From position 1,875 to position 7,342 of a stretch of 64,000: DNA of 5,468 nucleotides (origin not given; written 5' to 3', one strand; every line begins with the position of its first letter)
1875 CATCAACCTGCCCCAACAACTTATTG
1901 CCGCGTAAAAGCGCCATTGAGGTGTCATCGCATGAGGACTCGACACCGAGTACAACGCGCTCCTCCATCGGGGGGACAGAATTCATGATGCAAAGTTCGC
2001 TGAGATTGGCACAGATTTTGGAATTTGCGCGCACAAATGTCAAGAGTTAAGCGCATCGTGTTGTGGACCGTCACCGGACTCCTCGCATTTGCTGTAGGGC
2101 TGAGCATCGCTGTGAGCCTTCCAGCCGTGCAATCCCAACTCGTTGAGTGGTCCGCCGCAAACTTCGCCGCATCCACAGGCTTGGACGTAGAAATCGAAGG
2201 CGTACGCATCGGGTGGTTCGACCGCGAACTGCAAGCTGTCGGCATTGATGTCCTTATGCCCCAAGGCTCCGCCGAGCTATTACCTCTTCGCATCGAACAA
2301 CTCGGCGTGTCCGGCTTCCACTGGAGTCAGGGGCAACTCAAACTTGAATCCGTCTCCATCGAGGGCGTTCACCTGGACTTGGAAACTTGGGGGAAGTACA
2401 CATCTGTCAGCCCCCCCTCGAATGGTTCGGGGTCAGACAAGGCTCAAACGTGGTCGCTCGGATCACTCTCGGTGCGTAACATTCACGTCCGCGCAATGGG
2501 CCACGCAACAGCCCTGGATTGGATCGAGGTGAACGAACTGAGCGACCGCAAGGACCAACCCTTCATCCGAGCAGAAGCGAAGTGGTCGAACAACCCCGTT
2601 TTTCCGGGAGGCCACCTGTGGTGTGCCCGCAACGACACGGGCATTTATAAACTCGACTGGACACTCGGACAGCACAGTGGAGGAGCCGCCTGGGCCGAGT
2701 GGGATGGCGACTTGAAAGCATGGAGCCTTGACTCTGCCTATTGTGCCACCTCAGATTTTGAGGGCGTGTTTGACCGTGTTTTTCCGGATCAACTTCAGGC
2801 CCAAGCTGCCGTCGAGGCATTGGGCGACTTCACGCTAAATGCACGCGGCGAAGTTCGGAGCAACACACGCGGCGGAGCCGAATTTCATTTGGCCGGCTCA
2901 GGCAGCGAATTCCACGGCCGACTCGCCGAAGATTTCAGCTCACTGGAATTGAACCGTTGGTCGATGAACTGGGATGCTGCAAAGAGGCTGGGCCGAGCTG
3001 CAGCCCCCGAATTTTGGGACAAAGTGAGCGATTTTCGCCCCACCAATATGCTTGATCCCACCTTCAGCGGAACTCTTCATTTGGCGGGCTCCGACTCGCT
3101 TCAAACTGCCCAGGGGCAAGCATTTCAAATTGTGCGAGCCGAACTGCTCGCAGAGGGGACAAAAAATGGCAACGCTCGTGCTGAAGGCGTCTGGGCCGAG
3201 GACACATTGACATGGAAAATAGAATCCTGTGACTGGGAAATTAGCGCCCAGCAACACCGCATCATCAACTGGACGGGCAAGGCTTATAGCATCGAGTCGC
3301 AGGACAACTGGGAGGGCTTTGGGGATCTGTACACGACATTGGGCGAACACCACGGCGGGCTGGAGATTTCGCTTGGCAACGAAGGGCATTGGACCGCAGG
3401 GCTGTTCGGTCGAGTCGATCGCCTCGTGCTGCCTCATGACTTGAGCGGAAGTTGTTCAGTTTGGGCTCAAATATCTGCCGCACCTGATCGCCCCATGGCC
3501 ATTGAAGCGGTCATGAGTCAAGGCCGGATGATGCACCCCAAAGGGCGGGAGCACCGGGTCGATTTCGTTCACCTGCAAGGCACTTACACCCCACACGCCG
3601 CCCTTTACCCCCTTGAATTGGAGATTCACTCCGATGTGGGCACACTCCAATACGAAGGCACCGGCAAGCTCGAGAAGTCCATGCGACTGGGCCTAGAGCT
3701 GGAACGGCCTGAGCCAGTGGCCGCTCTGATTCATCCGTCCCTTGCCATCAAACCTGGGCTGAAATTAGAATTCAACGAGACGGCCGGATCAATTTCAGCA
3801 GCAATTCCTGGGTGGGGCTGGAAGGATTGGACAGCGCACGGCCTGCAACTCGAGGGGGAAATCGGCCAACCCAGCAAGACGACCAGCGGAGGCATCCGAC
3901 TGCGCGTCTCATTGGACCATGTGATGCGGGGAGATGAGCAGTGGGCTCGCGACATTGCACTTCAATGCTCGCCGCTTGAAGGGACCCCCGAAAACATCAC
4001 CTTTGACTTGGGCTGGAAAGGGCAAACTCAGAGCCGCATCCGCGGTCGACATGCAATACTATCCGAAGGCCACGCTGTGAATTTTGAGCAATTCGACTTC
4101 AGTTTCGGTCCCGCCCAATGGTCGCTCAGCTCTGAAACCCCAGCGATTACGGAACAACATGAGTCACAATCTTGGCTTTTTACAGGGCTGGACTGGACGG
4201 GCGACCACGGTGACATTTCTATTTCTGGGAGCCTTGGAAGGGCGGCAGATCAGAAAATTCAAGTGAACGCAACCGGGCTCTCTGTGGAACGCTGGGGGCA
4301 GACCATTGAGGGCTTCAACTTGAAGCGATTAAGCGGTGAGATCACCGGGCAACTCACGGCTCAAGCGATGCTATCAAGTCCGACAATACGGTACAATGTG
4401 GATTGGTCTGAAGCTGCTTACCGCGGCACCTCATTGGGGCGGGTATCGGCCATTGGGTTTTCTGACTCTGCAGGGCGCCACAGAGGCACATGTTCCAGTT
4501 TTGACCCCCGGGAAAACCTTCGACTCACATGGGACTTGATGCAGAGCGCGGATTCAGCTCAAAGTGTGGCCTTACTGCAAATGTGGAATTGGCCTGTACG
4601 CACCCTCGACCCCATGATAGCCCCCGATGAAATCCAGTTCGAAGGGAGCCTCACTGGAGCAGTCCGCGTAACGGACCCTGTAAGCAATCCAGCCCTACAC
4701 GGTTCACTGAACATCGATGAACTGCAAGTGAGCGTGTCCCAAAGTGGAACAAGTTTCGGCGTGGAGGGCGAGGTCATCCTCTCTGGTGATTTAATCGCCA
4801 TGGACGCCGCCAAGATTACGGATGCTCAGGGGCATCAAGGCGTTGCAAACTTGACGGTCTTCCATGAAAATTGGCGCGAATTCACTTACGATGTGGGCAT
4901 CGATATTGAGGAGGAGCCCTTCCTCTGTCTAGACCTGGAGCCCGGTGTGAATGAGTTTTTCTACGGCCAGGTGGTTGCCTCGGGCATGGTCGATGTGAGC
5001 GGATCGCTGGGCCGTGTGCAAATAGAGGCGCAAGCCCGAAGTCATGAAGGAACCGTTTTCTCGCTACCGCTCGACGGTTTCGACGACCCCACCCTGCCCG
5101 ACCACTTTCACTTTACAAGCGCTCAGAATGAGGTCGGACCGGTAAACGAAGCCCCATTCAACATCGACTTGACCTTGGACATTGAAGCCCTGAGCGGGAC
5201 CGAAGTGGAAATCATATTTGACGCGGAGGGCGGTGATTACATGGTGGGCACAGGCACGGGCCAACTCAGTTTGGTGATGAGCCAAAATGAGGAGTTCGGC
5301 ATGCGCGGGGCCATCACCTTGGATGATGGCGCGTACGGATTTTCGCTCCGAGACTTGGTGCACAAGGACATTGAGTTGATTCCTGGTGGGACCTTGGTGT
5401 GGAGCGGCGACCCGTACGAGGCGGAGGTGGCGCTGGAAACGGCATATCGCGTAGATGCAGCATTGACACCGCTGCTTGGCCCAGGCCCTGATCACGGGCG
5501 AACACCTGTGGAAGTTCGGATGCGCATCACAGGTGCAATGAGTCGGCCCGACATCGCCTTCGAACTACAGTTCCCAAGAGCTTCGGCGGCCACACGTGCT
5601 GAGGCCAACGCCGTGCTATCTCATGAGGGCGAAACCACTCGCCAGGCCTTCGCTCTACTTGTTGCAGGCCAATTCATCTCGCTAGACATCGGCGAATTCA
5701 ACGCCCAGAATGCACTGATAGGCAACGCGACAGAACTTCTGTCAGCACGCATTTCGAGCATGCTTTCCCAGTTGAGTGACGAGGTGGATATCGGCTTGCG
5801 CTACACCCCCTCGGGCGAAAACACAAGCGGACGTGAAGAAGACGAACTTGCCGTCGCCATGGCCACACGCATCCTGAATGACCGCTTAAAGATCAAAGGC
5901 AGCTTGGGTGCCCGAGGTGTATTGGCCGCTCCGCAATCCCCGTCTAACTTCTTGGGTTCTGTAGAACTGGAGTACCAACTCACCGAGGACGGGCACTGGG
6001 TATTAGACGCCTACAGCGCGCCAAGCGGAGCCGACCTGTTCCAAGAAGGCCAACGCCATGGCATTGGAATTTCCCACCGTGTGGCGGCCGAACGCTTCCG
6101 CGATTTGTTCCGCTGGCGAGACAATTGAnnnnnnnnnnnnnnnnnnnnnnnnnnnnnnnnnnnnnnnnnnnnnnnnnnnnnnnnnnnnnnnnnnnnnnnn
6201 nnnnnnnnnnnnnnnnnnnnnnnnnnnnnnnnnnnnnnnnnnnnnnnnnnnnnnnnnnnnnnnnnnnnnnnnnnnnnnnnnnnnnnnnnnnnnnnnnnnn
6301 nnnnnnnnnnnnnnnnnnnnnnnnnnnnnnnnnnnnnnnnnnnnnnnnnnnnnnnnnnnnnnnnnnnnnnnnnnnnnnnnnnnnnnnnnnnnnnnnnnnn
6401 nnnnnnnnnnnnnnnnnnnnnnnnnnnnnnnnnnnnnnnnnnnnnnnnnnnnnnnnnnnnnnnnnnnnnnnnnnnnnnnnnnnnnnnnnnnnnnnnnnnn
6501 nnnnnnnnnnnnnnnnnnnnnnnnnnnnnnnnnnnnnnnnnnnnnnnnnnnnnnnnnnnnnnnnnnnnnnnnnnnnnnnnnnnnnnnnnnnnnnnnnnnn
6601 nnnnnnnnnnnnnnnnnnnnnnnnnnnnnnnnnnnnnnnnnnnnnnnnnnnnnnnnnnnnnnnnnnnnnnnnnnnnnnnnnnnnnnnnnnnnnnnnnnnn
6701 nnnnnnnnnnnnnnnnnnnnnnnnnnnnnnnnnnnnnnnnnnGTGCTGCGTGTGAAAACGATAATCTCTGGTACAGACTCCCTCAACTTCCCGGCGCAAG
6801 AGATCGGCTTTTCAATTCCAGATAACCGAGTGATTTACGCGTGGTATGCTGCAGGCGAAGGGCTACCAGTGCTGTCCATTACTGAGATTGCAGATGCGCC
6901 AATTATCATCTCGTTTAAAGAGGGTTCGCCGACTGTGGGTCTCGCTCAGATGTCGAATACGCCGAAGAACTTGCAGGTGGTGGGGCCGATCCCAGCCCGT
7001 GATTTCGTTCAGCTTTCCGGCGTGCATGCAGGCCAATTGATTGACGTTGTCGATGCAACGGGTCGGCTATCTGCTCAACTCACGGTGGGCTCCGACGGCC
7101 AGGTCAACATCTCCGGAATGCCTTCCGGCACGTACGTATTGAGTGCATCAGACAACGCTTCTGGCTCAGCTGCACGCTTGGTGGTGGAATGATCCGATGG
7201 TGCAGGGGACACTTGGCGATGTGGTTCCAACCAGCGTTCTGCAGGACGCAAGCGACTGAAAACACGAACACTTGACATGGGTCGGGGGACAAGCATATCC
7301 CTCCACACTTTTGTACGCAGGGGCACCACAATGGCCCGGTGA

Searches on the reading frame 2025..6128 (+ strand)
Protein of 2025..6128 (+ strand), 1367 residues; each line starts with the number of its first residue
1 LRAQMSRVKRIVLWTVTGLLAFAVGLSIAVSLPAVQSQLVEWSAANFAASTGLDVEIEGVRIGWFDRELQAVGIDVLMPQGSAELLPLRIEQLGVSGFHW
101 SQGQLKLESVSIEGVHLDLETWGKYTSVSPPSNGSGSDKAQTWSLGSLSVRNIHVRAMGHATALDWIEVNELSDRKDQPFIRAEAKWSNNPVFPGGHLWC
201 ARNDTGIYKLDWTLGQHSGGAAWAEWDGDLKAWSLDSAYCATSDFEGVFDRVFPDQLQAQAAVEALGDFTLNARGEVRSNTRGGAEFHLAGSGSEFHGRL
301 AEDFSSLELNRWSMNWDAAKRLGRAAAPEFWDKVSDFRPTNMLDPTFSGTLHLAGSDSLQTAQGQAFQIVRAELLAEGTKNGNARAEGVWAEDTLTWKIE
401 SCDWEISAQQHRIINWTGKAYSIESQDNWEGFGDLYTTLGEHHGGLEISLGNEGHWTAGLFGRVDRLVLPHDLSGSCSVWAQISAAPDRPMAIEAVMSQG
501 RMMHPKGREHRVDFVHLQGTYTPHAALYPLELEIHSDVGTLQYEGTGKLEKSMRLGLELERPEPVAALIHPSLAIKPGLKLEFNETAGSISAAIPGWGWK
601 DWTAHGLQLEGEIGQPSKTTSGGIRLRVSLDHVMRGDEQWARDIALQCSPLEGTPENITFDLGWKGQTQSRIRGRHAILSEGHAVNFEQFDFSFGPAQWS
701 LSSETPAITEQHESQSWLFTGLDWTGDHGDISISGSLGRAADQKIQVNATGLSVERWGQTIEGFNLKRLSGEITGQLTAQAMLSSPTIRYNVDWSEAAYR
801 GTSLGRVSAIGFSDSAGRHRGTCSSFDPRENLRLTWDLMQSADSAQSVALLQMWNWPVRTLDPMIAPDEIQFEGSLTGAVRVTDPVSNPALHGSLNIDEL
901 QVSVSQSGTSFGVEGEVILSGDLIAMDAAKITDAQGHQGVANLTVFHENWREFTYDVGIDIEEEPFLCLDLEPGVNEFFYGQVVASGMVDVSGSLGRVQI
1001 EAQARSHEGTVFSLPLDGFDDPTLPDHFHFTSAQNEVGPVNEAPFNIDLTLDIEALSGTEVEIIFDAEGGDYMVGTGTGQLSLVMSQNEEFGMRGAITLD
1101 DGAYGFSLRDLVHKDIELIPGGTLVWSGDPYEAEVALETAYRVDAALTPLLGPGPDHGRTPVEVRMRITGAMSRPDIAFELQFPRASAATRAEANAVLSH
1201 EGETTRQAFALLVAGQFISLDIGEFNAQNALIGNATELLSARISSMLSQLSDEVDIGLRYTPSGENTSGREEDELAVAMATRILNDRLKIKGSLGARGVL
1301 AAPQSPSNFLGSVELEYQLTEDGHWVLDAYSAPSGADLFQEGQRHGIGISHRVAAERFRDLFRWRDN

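Call 36: search_protein_families(library=ncbifam, proteins=[window:2025-6128:+], max_evalue=0.00001)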
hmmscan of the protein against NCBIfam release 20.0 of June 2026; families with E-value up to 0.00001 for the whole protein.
window:2025-6128:+ (1367 aa): 0 families

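Call 75: search_protein_families(library=pfam, proteins=[window:2025-6128:+], max_evalue=0.001)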
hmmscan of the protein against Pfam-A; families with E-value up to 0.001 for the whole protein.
window:2025-6128:+ (1367 aa): 1 family
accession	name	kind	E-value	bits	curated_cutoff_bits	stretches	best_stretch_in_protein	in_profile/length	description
PF04357.19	TamB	-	1.6e-40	140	22.4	1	931-1331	5-367/381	TamB, inner membrane protein subunit of TAM complex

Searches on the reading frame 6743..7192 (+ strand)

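Call 56: search_protein_families(library=pfam, proteins=[window:6743-7192:+], max_evalue=0.01)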
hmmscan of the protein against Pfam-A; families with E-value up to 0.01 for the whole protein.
window:6743-7192:+ (149 aa): 1 family
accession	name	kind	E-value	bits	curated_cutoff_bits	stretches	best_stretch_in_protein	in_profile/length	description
PF18962.6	Por_Secre_tail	-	7.1e-05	23.5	27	1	82-148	3-75/75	Secretion system C-terminal sorting domain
